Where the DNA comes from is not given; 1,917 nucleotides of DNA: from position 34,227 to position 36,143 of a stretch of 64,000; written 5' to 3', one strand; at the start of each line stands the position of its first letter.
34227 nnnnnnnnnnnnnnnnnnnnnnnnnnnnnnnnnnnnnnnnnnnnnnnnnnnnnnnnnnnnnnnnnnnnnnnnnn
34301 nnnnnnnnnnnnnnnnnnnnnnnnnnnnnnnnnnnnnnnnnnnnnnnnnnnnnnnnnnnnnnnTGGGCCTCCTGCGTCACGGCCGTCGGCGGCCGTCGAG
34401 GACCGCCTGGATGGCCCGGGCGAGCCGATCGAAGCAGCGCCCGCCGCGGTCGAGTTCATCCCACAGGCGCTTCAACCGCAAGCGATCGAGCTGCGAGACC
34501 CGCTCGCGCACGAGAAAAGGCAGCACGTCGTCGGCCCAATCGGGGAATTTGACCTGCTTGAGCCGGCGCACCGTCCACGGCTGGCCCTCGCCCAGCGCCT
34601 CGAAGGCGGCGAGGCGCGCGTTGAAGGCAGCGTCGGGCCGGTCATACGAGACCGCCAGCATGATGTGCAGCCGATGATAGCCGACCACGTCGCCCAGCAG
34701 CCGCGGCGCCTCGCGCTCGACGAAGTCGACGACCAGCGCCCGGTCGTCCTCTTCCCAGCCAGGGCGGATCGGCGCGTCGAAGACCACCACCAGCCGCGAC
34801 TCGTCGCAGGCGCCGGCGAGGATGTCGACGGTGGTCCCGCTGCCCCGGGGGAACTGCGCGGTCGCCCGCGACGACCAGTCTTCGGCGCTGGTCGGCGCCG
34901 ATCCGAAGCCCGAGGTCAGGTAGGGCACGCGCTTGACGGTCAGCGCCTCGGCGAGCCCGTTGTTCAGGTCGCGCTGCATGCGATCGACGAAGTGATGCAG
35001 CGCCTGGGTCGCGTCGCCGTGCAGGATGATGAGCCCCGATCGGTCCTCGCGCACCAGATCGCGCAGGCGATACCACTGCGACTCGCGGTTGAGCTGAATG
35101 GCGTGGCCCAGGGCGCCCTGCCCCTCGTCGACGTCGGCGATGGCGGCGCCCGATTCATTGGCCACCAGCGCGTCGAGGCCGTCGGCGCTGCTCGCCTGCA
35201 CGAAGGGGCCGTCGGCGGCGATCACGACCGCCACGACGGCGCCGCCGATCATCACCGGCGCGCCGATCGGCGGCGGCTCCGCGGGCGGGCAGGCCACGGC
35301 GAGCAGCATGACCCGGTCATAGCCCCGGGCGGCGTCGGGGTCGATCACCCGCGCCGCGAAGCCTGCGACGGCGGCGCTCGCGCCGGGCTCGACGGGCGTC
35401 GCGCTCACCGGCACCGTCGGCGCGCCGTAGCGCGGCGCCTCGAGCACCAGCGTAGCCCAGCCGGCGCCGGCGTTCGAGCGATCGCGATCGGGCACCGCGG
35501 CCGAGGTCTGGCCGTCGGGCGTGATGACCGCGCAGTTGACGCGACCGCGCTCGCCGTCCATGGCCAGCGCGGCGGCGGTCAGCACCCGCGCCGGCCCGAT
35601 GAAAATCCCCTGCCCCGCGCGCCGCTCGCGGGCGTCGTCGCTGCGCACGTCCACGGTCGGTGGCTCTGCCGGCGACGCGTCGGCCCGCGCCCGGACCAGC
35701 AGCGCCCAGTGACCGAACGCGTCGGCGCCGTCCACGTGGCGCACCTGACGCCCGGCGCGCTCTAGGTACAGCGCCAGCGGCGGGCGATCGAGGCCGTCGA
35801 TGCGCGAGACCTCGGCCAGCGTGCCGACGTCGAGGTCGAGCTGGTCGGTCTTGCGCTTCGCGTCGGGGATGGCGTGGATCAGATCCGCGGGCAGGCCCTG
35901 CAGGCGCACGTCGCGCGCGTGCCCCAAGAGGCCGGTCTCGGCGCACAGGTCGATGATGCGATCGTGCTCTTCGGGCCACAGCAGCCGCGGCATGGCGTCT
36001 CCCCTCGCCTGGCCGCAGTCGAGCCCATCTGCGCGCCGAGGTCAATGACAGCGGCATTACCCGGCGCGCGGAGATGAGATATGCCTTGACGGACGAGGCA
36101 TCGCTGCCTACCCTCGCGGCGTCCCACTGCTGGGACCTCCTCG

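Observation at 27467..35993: MoxR AAA+ ATPase operon with a vWA-like transmembrane protein carrying an extracytoplasmic FGE-sulfatase domain, a second FGE-sulfatase protein, a methyltransferase and an EAD/trypsin-like partner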

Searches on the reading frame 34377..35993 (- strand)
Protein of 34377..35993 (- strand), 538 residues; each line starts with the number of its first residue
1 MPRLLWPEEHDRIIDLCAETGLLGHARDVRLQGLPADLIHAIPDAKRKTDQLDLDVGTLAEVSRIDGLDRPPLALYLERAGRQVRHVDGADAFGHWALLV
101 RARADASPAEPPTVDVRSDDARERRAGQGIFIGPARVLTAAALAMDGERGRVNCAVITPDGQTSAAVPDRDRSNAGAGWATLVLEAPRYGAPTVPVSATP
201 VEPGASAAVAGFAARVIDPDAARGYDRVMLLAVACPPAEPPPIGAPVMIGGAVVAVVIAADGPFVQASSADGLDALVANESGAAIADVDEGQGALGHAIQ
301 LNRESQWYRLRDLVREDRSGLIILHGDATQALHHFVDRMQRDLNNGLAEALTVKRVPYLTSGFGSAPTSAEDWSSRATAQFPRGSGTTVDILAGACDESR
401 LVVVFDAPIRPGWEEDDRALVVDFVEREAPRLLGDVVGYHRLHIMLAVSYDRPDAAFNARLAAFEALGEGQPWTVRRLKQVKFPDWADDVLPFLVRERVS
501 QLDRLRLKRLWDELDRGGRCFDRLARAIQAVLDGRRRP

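Call 6: search_protein_families(library=pfam, proteins=[window:34377-35993:-], max_evalue=0.1)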
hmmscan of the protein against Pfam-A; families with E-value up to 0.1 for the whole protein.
window:34377-35993:- (538 aa): 1 family
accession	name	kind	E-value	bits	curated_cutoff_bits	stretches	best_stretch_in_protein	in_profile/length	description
PF19995.5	iSTAND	-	0.00035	21.4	24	1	300-343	3-49/163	inactive STAND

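Call 7: search_protein_families(library=padloc, proteins=[window:34377-35993:-], max_evalue=0.1)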
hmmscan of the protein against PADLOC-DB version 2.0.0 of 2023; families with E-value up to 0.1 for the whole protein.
window:34377-35993:- (538 aa): 0 families

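Call 38: search_protein_families(library=pfam, alignment_id=A3, max_evalue=0.001)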
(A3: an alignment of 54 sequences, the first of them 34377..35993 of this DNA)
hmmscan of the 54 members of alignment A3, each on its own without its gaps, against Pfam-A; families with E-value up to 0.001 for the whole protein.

A. member 1, window:34377-35993:- (538 aa): 1 family
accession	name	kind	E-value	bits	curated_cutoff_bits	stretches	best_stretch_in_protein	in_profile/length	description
PF19995.5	iSTAND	-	0.00035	21.4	24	1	300-343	3-49/163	inactive STAND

B. families by the number of members that match (of 54 scanned): 34 families (the first 25 are shown)
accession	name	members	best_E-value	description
PF19995.5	iSTAND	30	5.1e-21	inactive STAND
PF13676.11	TIR_2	12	1.9e-21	TIR domain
PF12770.12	CHAT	8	2.9e-25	CHAT domain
PF19964.5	EAD11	6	6.3e-18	Effector-associated domain 11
PF13271.11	DUF4062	4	3.5e-15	Domain of unknown function (DUF4062)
PF01582.25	TIR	3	1.7e-06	TIR domain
PF00069.31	Pkinase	2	4.3e-46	Protein kinase domain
PF07714.23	PK_Tyr_Ser-Thr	2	6.9e-31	Protein tyrosine and serine/threonine kinase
PF13289.12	SIR2_2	2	4.1e-23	SIR2-like domain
PF00149.33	Metallophos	2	1.4e-13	Calcineurin-like phosphoesterase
PF01636.29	APH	2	6.5e-06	Phosphotransferase enzyme family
PF17667.7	Pkinase_fungal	2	0.00025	Fungal protein kinase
PF03994.20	DUF350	1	3.2e-45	Domain of Unknown Function (DUF350)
PF13489.12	Methyltransf_23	1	1.6e-30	Methyltransferase domain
PF08242.18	Methyltransf_12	1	1.4e-15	Methyltransferase domain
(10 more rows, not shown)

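Call 39: search_protein_representatives(protein=window:34377-35993:-)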
Query: 538 residues. Proteins with E-value up to 0.001 (for the whole library): 66; up to 1e-10: 10; up to 1e-30: 5. The best 66 are listed.
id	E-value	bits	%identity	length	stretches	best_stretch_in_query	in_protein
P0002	0.0e+00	1193.4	100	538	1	1-538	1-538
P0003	2.5e-131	455.2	51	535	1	2-534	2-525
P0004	3.3e-78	279.9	39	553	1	18-536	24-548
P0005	7.4e-33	130.2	35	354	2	293-536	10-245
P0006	1.0e-32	129.8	34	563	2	127-534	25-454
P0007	2.0e-18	82.6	41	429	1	271-411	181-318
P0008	2.7e-16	75.5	34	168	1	295-452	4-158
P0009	2.3e-12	62.6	30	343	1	275-530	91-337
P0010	2.6e-12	62.4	30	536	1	290-500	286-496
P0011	8.7e-11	57.4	30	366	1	285-532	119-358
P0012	3.6e-10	55.4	28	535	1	295-503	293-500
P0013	4.6e-09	51.7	27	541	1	297-488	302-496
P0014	8.1e-09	50.9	28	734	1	297-528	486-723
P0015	8.8e-09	50.8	26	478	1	299-476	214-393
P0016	1.7e-08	49.9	28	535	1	292-528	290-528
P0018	6.7e-08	47.9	30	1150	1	293-494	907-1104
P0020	1.0e-07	47.3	29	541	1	201-535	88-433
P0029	5.1e-06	41.7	37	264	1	6-94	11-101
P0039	2.2e-05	39.5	39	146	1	12-83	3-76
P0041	2.8e-05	39.2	36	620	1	9-97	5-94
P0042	3.0e-05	39.1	46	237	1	26-84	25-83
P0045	4.0e-05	38.7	38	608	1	9-82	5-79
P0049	6.6e-05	38.0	32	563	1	11-110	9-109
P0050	8.0e-05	37.7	37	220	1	9-128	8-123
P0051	1.1e-04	37.3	36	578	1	13-92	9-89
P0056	1.8e-04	36.6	33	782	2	13-109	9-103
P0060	2.5e-04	36.1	33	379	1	4-111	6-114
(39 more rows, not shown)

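Call 40: search_protein_families(library=pfam, proteins=[P0029, P0039, P0041, P0042, P0045, P0049, P0050, P0051, P0056, P0060], max_evalue=0.01)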
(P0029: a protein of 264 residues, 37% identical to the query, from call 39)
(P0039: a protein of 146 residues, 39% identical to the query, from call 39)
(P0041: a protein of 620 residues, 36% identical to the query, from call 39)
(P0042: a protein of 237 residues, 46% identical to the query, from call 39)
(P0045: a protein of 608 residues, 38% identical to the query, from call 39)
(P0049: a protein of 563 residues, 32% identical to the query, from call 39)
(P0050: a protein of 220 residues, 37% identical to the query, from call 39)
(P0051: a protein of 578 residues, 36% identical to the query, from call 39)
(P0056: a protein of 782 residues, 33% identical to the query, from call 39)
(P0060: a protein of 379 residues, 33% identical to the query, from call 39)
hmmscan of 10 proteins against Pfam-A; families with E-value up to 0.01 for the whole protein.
P0029 (264 aa): 2 families
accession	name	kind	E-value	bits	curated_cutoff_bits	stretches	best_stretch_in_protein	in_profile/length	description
PF19957.5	EAD5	-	3e-13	50.2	27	1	10-111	2-101/135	Effector-associated domain 5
PF20275.3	CTD10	-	1.2e-12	49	28.1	1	133-255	3-134/134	C-terminal domain 10 of the ABC-three component (ABC-3C) systems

P0039 (146 aa): 1 family
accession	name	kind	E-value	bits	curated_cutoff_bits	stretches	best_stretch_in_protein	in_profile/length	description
PF19957.5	EAD5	-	2.3e-12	47.3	27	1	2-93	8-91/135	Effector-associated domain 5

P0041 (620 aa): 4 families
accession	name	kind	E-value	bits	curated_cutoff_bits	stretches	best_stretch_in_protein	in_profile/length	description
PF18145.6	SAVED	-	6.7e-23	81.8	26.2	1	250-446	11-189/190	SMODS-associated and fused to various effectors sensor domain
PF13676.11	TIR_2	-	1.2e-13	52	28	1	472-579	1-103/122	TIR domain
PF19957.5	EAD5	-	3.8e-10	40.1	27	1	4-103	5-103/135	Effector-associated domain 5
PF01582.25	TIR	-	2e-06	28.2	21.3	1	470-561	2-93/179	TIR domain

P0042 (237 aa): 1 family
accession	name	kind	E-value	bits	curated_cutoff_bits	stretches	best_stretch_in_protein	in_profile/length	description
PF19957.5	EAD5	-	6.4e-09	36.2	27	1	3-93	2-91/135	Effector-associated domain 5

P0045 (608 aa): 3 families
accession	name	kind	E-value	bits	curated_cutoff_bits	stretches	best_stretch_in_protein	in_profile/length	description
PF13676.11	TIR_2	-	2.8e-17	63.8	28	1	463-575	2-109/122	TIR domain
PF19957.5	EAD5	-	1.8e-13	50.9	27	1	4-109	5-106/135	Effector-associated domain 5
PF18145.6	SAVED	-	6.2e-09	36.3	26.2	1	250-435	19-187/190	SMODS-associated and fused to various effectors sensor domain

P0049 (563 aa): 2 families
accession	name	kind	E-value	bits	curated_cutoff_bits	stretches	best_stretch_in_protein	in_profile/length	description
PF19957.5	EAD5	-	1e-09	38.8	27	1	10-99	9-97/135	Effector-associated domain 5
PF13676.11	TIR_2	-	2.5e-09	38.1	28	1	426-515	1-91/122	TIR domain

P0050 (220 aa): 1 family
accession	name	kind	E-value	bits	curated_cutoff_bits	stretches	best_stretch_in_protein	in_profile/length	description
PF19957.5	EAD5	-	5.4e-17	62.3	27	1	4-129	2-106/135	Effector-associated domain 5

P0051 (578 aa): 4 families
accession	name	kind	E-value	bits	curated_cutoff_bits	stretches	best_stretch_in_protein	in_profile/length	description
PF13676.11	TIR_2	-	3.1e-16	60.4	28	1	429-540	1-103/122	TIR domain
PF18145.6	SAVED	-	5.5e-11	43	26.2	1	209-405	9-190/190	SMODS-associated and fused to various effectors sensor domain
PF19957.5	EAD5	-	1.1e-10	41.9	27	1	5-87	6-87/135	Effector-associated domain 5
PF01582.25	TIR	-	0.0012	19.1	21.3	1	427-489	2-65/179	TIR domain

P0056 (782 aa): 6 families
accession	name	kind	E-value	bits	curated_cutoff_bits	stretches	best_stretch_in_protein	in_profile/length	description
PF13676.11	TIR_2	-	4.1e-16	60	28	1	427-543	1-111/122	TIR domain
PF18145.6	SAVED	-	3.2e-10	40.5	26.2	1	261-402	50-189/190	SMODS-associated and fused to various effectors sensor domain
PF19957.5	EAD5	-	4e-10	40.1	27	1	3-106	4-103/135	Effector-associated domain 5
PF01582.25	TIR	-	1.4e-05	25.4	21.3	1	426-522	3-98/179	TIR domain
PF12770.12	CHAT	-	8.4e-05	22.6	24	1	600-759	101-271/289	CHAT domain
PF08937.16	ThsB_TIR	-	0.0061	17.4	21.2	0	470-521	51-96/100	Thoeris protein ThsB, TIR-like domain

P0060 (379 aa): 2 families
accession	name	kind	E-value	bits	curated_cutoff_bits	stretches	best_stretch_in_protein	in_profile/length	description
PF12770.12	CHAT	-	0.00016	21.6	24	1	139-310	70-261/289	CHAT domain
PF19957.5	EAD5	-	0.0004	20.7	27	1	7-112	2-106/135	Effector-associated domain 5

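Call 41: predict_structure(protein=window:34377-35993:-)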
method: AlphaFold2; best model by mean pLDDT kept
length: 538 residues; sequences in the alignment: 1
mean_pLDDT: 34.0   pTM: 0.23
mean pLDDT of the five models: 34.0, 30.8, 29.6, 27.2, 25.8
residues with pLDDT >= 90: 0; 70-90: 0; 50-70: 13; < 50: 525
segments of 3 or more residues with pLDDT < 50: 1-337, 339-506, 512-523, 534-538
pLDDT, mean of each block of 10 residues (from residue 1): 32 39 31 32 35 41 34 38 38 37 33 37 33 27 29 29 27 26 30 31 30 32 34 29 25 27 28 29 28 30 41 40 36 46 41 28 30 31 32 34 35 33 34 35 30 39 39 27 31 38 46 47 52 45
secondary structure, 60 per line:
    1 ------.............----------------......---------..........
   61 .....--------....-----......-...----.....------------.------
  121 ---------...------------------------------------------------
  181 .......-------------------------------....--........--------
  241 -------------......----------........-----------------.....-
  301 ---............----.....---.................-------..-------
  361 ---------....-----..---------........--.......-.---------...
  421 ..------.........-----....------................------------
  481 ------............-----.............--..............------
elements in order: H7-19 E39-41 E51-55 H56-65 E74-77 E83-88 E97-101 E130-132 E181-187 H219-222 E225-232 E254-259 H270-277 E295-299 H304-315 E320-324 H328-344 H370-373 E390-397 E400-406 E418-422 H429-437 E443-446 H453-468 H487-498 H504-516 H519-532

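Call 42: search_protein_families(library=pfam, proteins=[P0003, P0004, P0006, P0020, P0005, P0007, P0009, P0010, P0014, P0018], max_evalue=0.1)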
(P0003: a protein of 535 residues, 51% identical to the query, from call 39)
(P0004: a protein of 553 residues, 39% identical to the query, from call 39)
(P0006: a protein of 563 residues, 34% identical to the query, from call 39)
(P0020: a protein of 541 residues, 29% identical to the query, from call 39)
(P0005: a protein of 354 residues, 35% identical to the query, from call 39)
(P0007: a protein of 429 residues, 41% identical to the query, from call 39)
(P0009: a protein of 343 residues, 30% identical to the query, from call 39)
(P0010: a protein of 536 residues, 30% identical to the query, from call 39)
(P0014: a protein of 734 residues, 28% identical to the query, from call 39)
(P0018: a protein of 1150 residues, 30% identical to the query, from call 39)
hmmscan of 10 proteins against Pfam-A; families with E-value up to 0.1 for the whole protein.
P0003 (535 aa): 2 families
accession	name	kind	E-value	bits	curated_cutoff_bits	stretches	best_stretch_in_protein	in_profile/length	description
PF19995.5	iSTAND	-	0.0012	19.7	24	1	298-343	3-57/163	inactive STAND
PF01590.32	GAF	-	0.0019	19.1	22.4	1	166-268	34-117/133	GAF domain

P0004 (553 aa): 2 families
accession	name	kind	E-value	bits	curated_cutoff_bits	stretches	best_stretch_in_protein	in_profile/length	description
PF19957.5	EAD5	-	2.7e-07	30.9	27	1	17-117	8-108/135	Effector-associated domain 5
PF19995.5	iSTAND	-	0.0006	20.7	24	1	312-355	3-49/163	inactive STAND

P0006 (563 aa): 7 families
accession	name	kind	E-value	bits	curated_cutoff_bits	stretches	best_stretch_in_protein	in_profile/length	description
PF19957.5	EAD5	-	3.9e-09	36.9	27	1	467-554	2-90/135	Effector-associated domain 5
PF13365.12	Trypsin_2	-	1.6e-08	35.8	27.6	1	25-178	1-144/144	Trypsin-like peptidase domain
PF00089.32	Trypsin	-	0.00023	21.5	20.6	1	26-179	28-195/220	Trypsin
PF02907.21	Peptidase_S29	-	0.0093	16.2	25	1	138-189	87-135/149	Hepatitis C virus NS3 protease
PF19995.5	iSTAND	-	0.013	16.3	24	1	230-284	3-66/163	inactive STAND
PF05580.18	Peptidase_S55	-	0.013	16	25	1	128-186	138-197/210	SpoIVB peptidase S55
PF11740.13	KfrA_N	-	0.043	15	26.1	0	428-477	4-53/113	Plasmid replication region DNA-binding N-term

P0020 (541 aa): 1 family
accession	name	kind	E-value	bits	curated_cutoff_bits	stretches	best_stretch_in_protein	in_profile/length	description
PF19995.5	iSTAND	-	0.011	16.5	24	1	205-331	3-140/163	inactive STAND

P0005 (354 aa): 1 family
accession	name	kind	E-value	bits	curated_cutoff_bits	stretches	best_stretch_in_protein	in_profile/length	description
PF19957.5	EAD5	-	4.1e-07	30.3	27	1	257-346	2-92/135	Effector-associated domain 5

P0007 (429 aa): 2 families
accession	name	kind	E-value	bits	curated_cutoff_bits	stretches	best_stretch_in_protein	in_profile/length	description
PF12770.12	CHAT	-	7.5e-07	29.3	24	1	23-155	108-258/289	CHAT domain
PF19995.5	iSTAND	-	0.00054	20.8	24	1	210-253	3-49/163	inactive STAND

P0009 (343 aa): 1 family
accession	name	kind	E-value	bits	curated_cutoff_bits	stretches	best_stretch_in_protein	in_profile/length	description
PF19955.5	EAD1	-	5.5e-09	36.8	24.2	1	12-86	8-83/90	Effector-associated domain 1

P0010 (536 aa): 3 families
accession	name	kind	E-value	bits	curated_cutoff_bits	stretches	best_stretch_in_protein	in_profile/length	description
PF13676.11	TIR_2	-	7e-15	56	28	1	7-121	1-108/122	TIR domain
PF19995.5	iSTAND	-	7e-06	26.9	24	1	295-425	2-141/163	inactive STAND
PF01582.25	TIR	-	0.0029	17.9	21.3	1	15-101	18-97/179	TIR domain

P0014 (734 aa): 4 families
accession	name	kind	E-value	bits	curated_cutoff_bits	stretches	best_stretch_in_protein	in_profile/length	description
PF12697.13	Abhydrolase_6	-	1.9e-06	29.2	26.3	1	1-192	1-165/217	Alpha/beta hydrolase family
PF19995.5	iSTAND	-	0.002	19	24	1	489-586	3-115/163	inactive STAND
PF24096.1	DUF7379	-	0.023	15.1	33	1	79-129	73-119/191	Domain of unknown function (DUF7379)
PF13271.11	DUF4062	-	0.058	14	24.7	0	273-378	1-80/82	Domain of unknown function (DUF4062)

P0018 (1150 aa): 3 families
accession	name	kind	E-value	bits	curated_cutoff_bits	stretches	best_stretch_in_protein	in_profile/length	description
PF12770.12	CHAT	-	7.2e-17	62.2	24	1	474-737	4-269/289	CHAT domain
PF00149.33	Metallophos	-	1.2e-11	45.8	21.5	1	14-271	4-191/191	Calcineurin-like phosphoesterase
PF19995.5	iSTAND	-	3.8e-05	24.5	24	1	913-975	2-73/163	inactive STAND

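Call 45: find_encoding_contigs(protein=window:34377-35993:-, flank=10000, max_places=3)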
Protein window:34377-35993:- (538 aa): 1 contig read that carries it; 1 place shown.
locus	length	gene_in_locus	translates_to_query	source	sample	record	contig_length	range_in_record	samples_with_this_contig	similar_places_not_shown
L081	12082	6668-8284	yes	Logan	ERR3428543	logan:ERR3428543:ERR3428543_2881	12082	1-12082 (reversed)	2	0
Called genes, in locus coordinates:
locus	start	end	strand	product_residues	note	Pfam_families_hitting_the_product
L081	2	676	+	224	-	?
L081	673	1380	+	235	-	-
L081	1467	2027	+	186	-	-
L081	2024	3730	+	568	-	-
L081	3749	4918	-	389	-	PF17761:DUF1016_N, PF06250:YhcG_C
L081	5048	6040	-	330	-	PF03480:DctP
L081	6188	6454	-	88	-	-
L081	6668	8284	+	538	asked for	-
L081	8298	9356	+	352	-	PF00004:AAA (faint), PF07724:AAA_2 (weak), PF07728:AAA_5, PF13401:AAA_22 (faint)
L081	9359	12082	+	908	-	?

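Call 54: find_related_loci(query=window:34377-35993:-, collection=metagenome_contigs, flank=10000)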
Query window:34377-35993:- (538 aa) in metagenome_contigs; peptide patterns used: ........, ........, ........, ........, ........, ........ (x = any residue, [..] = any of these).
142 stretches matched a pattern, but none encodes a relative of the query by tblastn (E <= 1e-3).

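Call 55: find_related_loci(query=A4, collection=metagenome_contigs, flank=10000)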
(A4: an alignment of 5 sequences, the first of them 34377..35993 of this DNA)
Query A4 (538 aa) in metagenome_contigs; peptide patterns used: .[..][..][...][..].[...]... (x = any residue, [..] = any of these).
35 stretches matched a pattern, but none encodes a relative of the query by tblastn (E <= 1e-3).
